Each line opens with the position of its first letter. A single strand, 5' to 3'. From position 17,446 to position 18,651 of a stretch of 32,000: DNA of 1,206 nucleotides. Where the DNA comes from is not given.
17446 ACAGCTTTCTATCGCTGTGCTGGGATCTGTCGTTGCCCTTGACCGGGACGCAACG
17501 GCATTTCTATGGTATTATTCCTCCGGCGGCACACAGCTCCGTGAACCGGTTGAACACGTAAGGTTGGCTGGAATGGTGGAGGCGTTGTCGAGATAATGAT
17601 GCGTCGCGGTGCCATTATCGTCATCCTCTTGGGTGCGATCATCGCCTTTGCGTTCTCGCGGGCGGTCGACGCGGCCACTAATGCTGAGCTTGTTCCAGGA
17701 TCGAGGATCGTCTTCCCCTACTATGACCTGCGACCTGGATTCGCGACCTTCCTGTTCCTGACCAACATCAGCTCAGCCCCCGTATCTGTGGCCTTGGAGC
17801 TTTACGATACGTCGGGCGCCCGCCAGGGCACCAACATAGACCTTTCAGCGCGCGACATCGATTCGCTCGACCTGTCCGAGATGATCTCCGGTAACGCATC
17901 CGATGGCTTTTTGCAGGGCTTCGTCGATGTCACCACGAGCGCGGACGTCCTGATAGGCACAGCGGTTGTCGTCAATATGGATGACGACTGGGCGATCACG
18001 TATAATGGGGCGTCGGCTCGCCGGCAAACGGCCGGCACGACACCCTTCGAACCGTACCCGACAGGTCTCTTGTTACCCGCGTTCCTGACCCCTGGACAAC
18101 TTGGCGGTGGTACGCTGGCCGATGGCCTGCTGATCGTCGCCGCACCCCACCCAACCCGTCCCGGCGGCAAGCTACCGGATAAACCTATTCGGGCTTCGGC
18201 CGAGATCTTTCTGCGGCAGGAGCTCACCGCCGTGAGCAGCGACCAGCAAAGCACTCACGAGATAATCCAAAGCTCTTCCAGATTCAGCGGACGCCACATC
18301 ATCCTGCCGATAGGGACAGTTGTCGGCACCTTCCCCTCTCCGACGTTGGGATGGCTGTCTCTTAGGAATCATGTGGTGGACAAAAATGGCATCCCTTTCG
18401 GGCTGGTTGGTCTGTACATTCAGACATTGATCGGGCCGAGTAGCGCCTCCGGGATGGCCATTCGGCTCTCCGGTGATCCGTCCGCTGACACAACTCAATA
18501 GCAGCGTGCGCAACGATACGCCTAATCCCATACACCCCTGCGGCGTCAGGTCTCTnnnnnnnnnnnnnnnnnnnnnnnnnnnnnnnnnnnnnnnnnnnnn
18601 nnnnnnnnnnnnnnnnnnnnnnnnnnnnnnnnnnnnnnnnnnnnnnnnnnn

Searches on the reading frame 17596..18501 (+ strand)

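Call 8: search_protein_families(library=ncbifam, proteins=[window:17596-18501:+], max_evalue=0.001)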
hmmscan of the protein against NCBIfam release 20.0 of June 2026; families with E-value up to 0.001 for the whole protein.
window:17596-18501:+ (301 aa): 0 families

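Call 16: search_protein_families(library=pfam, proteins=[window:17596-18501:+], max_evalue=0.01)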
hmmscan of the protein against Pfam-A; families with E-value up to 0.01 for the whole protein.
window:17596-18501:+ (301 aa): 1 family
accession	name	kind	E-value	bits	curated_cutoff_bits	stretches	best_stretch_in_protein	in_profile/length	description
PF18986.5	DUF5719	-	0.0022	17.6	26.2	1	33-101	48-118/319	Family of unknown function (DUF5719)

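Call 47: search_protein_families(library=pfam, proteins=[window:17596-18501:+], max_evalue=10)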
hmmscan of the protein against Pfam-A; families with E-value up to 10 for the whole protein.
window:17596-18501:+ (301 aa): 1 family
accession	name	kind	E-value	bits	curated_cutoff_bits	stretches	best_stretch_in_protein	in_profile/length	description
PF18986.5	DUF5719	-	0.0022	17.6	26.2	1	33-101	48-118/319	Family of unknown function (DUF5719)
